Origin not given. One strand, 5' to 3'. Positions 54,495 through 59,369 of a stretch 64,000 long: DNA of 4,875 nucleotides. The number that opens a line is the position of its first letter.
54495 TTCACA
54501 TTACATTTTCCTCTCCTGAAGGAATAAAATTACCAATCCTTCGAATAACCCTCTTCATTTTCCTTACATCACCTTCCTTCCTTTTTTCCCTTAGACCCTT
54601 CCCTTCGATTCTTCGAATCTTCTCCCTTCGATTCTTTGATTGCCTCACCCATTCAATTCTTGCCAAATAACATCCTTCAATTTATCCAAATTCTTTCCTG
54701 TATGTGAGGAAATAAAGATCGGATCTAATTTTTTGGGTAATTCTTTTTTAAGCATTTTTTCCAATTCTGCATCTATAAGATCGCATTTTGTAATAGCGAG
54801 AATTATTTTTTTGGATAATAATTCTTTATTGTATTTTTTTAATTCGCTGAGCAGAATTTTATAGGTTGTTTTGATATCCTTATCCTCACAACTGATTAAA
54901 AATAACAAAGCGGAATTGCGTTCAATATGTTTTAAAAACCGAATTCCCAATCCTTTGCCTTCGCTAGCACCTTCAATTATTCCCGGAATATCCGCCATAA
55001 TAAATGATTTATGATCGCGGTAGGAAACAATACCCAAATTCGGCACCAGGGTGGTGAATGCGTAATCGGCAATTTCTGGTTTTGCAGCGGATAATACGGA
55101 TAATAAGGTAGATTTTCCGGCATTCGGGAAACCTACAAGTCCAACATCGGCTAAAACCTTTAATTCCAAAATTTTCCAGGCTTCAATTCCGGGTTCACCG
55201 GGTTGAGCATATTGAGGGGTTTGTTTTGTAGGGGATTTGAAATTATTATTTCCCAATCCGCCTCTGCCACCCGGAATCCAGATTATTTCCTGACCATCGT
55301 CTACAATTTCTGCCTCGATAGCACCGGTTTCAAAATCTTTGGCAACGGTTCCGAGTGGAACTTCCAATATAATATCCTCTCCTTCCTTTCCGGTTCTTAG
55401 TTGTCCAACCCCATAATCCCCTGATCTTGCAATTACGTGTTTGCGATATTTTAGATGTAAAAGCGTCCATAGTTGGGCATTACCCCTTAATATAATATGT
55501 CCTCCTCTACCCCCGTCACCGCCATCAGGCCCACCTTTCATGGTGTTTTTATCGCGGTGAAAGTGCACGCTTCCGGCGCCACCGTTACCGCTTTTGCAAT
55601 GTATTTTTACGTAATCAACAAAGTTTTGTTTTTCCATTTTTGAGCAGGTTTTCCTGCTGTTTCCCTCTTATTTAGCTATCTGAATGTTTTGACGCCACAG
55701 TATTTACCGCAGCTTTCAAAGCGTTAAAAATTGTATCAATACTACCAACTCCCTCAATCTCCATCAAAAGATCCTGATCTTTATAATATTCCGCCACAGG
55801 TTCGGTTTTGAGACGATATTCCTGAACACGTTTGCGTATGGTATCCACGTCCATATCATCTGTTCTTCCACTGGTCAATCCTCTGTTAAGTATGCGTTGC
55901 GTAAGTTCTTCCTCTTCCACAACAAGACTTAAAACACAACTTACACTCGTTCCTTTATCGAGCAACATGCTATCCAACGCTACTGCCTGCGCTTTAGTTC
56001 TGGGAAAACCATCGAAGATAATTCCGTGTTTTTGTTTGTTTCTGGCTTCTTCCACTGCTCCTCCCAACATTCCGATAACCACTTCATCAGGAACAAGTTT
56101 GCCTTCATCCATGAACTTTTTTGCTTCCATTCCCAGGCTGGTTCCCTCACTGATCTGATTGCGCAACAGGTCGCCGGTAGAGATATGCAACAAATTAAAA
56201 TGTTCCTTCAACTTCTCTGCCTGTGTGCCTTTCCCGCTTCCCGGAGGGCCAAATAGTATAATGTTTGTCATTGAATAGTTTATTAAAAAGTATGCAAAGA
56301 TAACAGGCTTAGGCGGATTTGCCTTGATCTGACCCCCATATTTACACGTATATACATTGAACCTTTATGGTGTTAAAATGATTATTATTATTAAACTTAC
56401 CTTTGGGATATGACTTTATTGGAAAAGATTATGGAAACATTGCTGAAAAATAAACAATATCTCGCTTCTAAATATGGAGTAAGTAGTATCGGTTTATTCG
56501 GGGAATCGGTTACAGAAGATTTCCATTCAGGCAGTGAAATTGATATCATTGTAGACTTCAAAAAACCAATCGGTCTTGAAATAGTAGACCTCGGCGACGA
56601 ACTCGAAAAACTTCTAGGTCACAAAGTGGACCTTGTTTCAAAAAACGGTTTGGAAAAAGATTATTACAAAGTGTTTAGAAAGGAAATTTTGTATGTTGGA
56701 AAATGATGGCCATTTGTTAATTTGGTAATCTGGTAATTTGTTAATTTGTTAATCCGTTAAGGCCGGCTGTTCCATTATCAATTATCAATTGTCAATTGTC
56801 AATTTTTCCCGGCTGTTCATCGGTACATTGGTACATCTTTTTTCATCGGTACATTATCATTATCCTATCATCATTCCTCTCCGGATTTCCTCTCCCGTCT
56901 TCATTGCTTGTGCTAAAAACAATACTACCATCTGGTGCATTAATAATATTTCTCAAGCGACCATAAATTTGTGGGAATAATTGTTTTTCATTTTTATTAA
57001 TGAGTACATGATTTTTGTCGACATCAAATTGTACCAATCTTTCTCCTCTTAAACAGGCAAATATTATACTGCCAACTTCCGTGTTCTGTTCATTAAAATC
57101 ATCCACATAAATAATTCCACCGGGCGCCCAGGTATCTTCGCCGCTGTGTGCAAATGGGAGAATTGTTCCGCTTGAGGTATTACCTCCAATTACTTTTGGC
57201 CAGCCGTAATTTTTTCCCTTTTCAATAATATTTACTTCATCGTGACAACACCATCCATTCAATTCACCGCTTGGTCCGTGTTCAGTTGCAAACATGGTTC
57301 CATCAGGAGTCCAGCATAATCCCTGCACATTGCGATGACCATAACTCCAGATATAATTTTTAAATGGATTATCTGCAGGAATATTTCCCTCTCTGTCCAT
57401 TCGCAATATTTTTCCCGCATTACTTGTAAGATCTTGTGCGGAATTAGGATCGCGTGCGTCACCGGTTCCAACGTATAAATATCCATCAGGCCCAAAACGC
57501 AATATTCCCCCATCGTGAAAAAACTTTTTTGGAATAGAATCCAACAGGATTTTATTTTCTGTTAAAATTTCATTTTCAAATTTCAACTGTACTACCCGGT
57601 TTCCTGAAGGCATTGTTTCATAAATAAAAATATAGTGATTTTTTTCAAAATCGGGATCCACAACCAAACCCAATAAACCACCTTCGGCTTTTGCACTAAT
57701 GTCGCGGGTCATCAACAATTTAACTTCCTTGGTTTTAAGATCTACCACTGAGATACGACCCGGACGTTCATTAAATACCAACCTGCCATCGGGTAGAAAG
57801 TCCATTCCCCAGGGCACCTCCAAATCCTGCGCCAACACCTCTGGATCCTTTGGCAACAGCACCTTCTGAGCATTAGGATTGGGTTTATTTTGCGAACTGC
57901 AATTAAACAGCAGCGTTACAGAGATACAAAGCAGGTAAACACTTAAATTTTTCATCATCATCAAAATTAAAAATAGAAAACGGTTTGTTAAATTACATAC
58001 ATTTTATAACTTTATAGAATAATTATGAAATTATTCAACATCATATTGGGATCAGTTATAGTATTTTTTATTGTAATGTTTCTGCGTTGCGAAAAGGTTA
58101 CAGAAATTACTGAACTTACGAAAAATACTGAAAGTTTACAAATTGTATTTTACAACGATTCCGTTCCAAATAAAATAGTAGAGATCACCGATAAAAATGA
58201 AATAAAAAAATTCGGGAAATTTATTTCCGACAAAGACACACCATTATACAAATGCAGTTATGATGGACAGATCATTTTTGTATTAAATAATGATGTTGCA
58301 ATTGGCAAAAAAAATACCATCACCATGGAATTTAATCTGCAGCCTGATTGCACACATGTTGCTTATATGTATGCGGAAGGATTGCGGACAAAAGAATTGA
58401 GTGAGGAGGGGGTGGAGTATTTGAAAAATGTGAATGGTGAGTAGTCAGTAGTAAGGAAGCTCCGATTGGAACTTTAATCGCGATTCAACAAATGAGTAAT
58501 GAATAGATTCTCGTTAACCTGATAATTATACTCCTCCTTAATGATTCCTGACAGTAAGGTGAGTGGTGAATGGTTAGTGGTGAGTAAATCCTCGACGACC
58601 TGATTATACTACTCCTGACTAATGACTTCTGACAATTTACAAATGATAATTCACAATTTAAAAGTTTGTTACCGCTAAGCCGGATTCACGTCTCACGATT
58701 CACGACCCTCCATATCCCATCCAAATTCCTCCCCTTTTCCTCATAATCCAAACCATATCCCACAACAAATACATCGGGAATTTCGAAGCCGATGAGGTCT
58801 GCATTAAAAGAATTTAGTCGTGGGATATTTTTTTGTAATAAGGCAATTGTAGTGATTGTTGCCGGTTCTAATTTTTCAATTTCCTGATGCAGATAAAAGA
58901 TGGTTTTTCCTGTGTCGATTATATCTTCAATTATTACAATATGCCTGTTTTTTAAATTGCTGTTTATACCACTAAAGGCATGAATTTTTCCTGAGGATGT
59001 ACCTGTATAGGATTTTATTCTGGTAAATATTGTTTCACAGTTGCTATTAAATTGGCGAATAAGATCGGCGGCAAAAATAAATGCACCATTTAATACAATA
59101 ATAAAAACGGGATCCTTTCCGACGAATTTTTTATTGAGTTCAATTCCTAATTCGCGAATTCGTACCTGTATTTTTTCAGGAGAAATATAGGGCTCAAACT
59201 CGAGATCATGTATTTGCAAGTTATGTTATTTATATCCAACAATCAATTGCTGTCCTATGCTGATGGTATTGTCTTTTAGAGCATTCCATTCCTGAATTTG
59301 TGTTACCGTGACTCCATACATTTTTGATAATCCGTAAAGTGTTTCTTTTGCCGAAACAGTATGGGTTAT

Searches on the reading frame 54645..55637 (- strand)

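Call 76: search_protein_families(library=pfam, proteins=[window:54645-55637:-], max_evalue=0.001)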
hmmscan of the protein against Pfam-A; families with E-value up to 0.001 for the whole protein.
window:54645-55637:- (330 aa): 4 families
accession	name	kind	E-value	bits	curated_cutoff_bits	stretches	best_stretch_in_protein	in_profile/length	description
PF01018.28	GTP1_OBG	-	6.6e-55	185.4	27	1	7-161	1-155/155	GTP1/OBG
PF01926.29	MMR_HSR1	-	2.8e-24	85.8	21.9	1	164-284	1-113/113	50S ribosome-binding GTPase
PF02421.24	FeoB_N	-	4.7e-09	36.4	27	1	165-322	3-154/156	Ferrous iron transport protein B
PF16897.10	MMR_HSR1_Xtn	-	2.1e-07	31.3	35.2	1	277-329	57-105/106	C-terminal region of MMR_HSR1 domain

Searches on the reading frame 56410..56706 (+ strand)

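Call 81: search_protein_families(library=pfam, proteins=[window:56410-56706:+], max_evalue=0.001)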
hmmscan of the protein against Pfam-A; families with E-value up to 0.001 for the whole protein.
window:56410-56706:+ (98 aa): 2 families
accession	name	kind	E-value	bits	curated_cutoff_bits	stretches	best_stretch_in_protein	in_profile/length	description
PF01909.29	NTP_transf_2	-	5.8e-10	39.9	21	1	15-91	5-87/93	Nucleotidyltransferase domain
PF18765.7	Polbeta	-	1.7e-08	35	26.9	1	15-97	4-84/93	Polymerase beta, Nucleotidyltransferase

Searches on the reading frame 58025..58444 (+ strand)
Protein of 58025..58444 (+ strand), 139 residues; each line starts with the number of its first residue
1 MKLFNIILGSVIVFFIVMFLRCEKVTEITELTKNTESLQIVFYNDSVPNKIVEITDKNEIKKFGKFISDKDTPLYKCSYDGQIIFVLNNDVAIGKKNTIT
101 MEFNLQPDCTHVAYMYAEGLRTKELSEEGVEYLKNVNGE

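Call 36: find_encoding_contigs(protein=window:58025-58444:+, flank=3000, max_places=10)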
Protein window:58025-58444:+ (139 aa): 2 contigs read that carry it; 2 places shown.
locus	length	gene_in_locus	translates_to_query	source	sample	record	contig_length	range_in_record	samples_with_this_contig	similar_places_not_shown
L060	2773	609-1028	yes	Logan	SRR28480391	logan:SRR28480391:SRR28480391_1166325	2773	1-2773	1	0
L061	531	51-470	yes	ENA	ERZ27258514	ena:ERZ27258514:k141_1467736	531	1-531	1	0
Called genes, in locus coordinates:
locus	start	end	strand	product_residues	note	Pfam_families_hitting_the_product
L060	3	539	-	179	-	?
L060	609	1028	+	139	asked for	-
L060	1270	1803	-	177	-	PF00156:Pribosyltran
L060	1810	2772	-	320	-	?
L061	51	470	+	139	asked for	-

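Call 76: search_protein_families(library=pfam, proteins=[window:58025-58444:+], max_evalue=0.001)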
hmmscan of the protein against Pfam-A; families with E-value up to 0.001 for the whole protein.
window:58025-58444:+ (139 aa): 0 families

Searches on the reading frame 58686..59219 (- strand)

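Call 76: search_protein_families(library=pfam, proteins=[window:58686-59219:-], max_evalue=0.001)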
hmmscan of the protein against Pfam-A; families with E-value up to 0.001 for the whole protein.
window:58686-59219:- (177 aa): 1 family
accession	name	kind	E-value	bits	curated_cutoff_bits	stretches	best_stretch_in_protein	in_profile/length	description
PF00156.33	Pribosyltran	-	5.4e-21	75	26.3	1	19-159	13-157/158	Phosphoribosyl transferase domain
